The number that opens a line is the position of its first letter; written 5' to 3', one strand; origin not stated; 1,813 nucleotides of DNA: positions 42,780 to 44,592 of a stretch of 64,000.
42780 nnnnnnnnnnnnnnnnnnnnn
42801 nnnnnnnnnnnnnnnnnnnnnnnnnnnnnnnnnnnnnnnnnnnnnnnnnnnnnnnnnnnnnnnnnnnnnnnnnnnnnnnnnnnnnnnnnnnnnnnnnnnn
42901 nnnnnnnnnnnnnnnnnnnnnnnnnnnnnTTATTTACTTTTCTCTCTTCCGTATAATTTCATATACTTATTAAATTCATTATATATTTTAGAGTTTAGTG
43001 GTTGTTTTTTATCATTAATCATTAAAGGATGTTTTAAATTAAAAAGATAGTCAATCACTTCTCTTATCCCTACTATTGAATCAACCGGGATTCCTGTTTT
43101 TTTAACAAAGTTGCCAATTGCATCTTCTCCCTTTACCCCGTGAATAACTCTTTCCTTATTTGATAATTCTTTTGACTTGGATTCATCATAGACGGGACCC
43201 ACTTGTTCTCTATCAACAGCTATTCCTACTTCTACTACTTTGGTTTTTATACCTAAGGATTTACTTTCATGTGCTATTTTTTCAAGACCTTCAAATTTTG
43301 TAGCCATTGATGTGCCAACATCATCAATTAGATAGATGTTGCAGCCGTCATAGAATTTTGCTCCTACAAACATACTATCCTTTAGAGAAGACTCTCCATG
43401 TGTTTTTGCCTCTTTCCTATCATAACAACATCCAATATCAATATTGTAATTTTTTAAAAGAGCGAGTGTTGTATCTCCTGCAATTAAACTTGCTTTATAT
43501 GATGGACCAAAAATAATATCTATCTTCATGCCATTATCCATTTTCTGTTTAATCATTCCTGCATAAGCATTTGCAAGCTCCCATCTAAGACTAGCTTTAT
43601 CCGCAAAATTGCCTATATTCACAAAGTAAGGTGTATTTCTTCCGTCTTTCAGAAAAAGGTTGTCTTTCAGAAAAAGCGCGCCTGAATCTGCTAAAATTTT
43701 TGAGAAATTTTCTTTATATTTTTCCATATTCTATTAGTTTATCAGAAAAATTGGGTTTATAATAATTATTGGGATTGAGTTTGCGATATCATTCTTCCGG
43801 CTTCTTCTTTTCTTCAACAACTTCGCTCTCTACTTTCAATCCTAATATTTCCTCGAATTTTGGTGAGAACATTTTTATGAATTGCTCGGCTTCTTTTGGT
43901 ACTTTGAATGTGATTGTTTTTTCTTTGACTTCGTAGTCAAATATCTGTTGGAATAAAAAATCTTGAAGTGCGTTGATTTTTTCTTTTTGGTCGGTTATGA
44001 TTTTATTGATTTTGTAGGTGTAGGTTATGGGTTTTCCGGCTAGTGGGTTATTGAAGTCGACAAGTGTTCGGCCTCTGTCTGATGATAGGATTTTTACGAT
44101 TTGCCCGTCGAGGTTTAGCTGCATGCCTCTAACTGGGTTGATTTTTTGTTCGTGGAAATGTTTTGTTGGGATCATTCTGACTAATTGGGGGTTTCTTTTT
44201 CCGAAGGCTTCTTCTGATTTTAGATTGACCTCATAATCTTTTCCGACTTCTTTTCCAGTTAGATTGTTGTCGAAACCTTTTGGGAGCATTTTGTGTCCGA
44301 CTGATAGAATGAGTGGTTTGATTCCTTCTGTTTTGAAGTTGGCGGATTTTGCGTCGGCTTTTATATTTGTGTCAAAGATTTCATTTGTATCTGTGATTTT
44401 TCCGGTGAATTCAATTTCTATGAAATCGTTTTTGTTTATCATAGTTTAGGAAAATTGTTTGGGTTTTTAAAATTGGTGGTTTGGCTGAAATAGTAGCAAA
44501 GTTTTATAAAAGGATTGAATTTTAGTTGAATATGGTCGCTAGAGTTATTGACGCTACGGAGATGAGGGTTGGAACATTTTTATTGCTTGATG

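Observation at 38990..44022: Rearranged pyr locus: chimeric pyrF'-FKBP' gene scraps as direct repeats around a compositionally foreign glycoside-hydrolase gene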

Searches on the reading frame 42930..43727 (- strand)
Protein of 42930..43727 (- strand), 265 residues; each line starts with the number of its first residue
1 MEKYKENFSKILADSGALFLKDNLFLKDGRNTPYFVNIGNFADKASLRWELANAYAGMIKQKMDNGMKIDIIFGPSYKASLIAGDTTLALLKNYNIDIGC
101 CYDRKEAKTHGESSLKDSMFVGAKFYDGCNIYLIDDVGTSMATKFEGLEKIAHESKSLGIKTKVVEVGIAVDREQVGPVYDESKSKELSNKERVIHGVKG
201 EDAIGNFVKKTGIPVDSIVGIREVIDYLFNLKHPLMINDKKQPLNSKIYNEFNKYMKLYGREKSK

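Call 8: search_protein_families(library=pfam, proteins=[window:42930-43727:-], max_evalue=0.01)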
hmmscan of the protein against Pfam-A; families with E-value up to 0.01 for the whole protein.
window:42930-43727:- (265 aa): 0 families

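Call 21: find_encoding_contigs(protein=window:42930-43727:-, flank=10000, max_places=10)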
Protein window:42930-43727:- (265 aa): 2 contigs read that carry it; 2 places shown.
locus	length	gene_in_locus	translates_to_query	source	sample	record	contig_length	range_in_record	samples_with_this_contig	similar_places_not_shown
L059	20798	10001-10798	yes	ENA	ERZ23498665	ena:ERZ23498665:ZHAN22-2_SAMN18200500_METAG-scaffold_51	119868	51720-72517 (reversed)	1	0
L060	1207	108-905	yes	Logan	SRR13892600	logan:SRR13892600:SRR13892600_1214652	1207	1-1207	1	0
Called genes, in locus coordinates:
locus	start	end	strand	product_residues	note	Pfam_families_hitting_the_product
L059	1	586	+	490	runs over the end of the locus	PF02885:Glycos_trans_3N, PF00591:Glycos_transf_3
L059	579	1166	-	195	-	PF00160:Pro_isomerase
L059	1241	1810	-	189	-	PF09997:DUF2238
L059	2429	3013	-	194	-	-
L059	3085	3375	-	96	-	PF00428:Ribosomal_60s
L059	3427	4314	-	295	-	PF00466:Ribosomal_L10, PF17777:RL10P_insert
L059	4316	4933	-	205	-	PF00687:Ribosomal_L1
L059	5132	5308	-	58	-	-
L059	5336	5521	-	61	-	-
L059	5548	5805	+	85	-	-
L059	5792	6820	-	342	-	PF04055:Radical_SAM, PF08608:Wyosine_form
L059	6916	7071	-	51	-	-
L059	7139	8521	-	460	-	PF02163:Peptidase_M50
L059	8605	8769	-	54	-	-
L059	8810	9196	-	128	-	PF21485:IF5A-like_N, PF08207:EFP_N (weak)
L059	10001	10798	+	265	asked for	-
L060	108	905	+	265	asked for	-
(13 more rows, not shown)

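Call 26: find_homologous_proteins(query=window:42930-43727:-)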
Query window:42930-43727:- (265 aa): 486 proteins with E <= 0.001 among 1199 candidates; the best 120 are listed.
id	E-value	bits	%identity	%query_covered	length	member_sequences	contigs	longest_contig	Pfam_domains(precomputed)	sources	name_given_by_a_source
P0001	9.4e-172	587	100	100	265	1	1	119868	-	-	-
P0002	1.4e-133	462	76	99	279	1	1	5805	-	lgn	-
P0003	9.0e-114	397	69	98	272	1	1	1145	-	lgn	-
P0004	8.5e-111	388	65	100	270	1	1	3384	-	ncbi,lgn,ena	-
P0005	4.4e-109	382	68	99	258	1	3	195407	-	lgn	-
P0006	1.3e-106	374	65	98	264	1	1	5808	-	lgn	-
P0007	5.1e-102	359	60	99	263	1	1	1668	-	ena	-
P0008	1.2e-99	351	60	99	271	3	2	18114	-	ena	-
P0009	4.2e-97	343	63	98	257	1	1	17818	-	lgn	-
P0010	4.0e-96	340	59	99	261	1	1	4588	-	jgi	-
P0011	1.8e-86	308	58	98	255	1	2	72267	-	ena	-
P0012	5.0e-82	293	55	98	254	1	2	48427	-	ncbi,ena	-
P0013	9.0e-81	289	55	98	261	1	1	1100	PF00156.34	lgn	-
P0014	2.3e-80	288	54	99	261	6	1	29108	PF00156.34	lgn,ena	-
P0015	3.6e-80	287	53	99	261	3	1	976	PF00156.34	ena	-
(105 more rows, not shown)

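Call 27: find_encoding_contigs(protein=P0002, flank=6000, max_places=3)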
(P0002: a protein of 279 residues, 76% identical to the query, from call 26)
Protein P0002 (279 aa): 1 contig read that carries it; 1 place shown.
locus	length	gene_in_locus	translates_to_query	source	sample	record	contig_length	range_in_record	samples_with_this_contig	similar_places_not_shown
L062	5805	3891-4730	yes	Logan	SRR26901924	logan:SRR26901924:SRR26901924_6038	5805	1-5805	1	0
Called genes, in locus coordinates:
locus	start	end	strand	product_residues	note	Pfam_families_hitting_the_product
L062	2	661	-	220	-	?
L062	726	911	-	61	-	-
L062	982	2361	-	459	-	PF02163:Peptidase_M50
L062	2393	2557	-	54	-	-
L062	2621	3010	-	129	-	PF21485:IF5A-like_N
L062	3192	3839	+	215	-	PF00254:FKBP_C, PF22199:FKBP26_IF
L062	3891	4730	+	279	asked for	-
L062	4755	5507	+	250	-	PF00215:OMPdecase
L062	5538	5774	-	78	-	-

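Call 28: find_encoding_contigs(protein=P0005, flank=8000, max_places=3)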
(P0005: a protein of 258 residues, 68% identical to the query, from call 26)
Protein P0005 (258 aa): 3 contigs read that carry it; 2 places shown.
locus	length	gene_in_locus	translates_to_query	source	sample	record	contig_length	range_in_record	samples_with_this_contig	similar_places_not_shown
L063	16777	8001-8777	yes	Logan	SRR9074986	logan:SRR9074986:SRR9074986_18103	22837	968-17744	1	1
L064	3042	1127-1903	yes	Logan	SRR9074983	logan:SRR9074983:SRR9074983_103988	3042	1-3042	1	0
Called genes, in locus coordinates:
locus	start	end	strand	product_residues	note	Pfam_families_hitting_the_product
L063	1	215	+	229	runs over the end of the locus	PF07650:KH_2, PF00189:Ribosomal_S3_C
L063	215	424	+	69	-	PF00831:Ribosomal_L29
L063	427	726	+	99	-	PF01253:SUI1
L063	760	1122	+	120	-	PF00366:Ribosomal_S17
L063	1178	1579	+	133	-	PF00238:Ribosomal_L14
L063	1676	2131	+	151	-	PF16906:Ribosomal_L26, PF00467:KOW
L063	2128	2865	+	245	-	PF08071:RS4NT, PF00900:Ribosomal_S4e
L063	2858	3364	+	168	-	PF00281:Ribosomal_L5 (weak), PF00673:Ribosomal_L5_C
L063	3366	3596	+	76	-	PF00253:Ribosomal_S14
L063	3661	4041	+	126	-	PF00410:Ribosomal_S8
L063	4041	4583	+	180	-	PF00347:Ribosomal_L6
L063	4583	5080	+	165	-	PF01655:Ribosomal_L32e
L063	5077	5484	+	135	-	PF01280:Ribosomal_L19e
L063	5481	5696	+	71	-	-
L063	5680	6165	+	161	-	PF17144:Ribosomal_L5e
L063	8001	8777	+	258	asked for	-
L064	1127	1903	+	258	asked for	-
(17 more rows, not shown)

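Call 29: find_encoding_contigs(protein=P0006, flank=6000, max_places=3)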
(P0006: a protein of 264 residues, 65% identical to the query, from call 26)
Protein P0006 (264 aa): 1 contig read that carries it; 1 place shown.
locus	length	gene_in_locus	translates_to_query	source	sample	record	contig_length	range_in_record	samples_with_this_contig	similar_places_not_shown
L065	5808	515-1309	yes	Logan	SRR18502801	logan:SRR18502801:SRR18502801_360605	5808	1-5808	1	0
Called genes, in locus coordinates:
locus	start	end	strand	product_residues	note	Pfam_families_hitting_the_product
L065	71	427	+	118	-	-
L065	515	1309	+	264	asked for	-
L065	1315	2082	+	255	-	PF00215:OMPdecase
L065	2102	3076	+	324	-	PF01180:DHO_dh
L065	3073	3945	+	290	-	PF10418:DHODB_Fe-S_bind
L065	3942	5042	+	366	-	-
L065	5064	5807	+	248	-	?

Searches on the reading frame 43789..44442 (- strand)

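Call 8: search_protein_families(library=pfam, proteins=[window:43789-44442:-], max_evalue=0.01)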
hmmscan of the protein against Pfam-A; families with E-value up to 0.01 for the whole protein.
window:43789-44442:- (217 aa): 2 families
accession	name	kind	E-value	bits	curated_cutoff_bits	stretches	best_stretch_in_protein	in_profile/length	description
PF22199.2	FKBP26_IF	-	1.4e-12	47.8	27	1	89-134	1-46/46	FKBP26, IF domain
PF00254.34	FKBP_C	-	2.1e-08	34.8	21.1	1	3-85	6-76/94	FKBP-type peptidyl-prolyl cis-trans isomerase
